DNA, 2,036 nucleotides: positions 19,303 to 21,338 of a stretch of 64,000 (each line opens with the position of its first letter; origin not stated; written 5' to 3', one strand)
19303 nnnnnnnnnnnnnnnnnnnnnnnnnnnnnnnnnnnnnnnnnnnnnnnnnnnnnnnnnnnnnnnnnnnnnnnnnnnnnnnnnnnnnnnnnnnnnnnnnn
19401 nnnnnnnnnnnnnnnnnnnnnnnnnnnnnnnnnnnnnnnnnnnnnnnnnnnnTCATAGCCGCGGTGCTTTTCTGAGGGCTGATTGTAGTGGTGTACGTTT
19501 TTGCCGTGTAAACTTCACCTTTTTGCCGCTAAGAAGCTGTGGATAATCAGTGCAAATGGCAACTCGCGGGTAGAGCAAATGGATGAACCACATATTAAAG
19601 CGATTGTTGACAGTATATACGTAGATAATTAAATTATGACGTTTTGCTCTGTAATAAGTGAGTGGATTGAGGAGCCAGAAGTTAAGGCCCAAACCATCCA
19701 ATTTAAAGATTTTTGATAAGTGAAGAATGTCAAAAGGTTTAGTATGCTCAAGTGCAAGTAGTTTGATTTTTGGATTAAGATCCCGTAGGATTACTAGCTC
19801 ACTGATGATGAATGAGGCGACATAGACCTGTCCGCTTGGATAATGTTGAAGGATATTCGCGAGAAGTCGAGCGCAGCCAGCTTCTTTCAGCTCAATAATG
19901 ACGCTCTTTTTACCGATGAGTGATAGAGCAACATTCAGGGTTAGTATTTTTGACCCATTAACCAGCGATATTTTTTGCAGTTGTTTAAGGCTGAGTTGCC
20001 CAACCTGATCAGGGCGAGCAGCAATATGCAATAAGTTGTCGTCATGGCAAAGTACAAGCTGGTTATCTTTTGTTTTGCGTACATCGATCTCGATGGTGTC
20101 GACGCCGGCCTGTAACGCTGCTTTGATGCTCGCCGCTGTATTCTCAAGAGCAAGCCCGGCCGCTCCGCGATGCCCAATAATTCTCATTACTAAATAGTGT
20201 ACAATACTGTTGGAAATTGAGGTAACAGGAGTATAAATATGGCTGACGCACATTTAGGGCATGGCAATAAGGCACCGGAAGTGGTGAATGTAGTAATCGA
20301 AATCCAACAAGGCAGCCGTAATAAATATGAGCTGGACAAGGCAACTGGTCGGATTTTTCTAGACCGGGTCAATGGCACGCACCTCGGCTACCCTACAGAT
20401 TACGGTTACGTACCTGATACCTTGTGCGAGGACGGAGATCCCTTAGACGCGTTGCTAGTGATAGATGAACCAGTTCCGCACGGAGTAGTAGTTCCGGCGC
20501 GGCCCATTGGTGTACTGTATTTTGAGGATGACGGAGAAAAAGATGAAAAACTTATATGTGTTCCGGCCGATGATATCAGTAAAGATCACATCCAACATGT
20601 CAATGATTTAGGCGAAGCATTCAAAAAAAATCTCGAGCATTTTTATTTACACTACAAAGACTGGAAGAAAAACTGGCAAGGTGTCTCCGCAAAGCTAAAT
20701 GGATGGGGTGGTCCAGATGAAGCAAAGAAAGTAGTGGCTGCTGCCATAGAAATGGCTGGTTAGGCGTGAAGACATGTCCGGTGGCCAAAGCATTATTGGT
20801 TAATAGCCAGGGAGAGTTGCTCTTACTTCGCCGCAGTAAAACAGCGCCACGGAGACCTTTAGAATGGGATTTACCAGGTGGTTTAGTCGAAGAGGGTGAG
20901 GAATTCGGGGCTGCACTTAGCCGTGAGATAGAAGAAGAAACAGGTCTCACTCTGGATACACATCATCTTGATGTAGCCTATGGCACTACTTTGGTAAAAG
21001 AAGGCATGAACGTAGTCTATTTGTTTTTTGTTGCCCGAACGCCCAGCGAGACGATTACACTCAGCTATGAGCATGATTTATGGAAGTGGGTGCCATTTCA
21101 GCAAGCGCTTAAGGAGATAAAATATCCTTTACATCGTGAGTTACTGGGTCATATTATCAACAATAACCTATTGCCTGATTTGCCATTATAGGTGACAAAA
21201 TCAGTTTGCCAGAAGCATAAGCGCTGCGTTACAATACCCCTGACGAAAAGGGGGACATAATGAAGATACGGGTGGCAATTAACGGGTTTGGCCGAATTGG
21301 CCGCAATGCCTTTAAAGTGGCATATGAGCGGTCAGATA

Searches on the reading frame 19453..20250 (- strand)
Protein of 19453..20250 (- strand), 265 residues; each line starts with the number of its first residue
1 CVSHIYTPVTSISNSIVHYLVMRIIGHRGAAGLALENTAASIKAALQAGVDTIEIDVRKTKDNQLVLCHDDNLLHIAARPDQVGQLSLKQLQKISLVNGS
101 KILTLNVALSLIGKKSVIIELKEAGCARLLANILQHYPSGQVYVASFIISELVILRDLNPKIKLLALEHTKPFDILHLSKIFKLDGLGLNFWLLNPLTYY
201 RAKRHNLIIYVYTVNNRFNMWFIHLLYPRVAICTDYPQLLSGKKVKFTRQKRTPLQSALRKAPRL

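Call 56: search_protein_families(library=pfam, proteins=[window:19453-20250:-], max_evalue=0.001)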
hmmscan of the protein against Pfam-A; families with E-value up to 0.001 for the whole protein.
window:19453-20250:- (265 aa): 2 families
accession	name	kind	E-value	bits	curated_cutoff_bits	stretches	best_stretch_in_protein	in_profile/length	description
PF03009.23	GDPD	-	3.4e-27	96.5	23.6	1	27-238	1-243/244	Glycerophosphoryl diester phosphodiesterase family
PF00388.25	PI-PLC-X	-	0.00076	19.6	23.1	0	37-74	27-64/144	Phosphatidylinositol-specific phospholipase C, X domain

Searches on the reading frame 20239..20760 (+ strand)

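Call 56: search_protein_families(library=pfam, proteins=[window:20239-20760:+], max_evalue=0.001)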
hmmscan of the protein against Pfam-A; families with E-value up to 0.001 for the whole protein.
window:20239-20760:+ (174 aa): 1 family
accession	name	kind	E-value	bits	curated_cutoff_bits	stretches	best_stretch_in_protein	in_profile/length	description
PF00719.24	Pyrophosphatase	-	3.6e-50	170.2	23.5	1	18-171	1-150/153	Inorganic pyrophosphatase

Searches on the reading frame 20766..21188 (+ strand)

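Call 56: search_protein_families(library=pfam, proteins=[window:20766-21188:+], max_evalue=0.001)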
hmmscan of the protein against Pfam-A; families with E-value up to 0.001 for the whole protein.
window:20766-21188:+ (141 aa): 2 families
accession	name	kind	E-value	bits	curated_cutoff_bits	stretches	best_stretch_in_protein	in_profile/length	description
PF00293.34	NUDIX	-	7.4e-21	75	21.1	1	5-126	4-130/134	NUDIX domain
PF22327.2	Nudt16-like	-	1.4e-05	25.6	27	1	36-97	37-100/161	U8 snoRNA-decapping enzyme-like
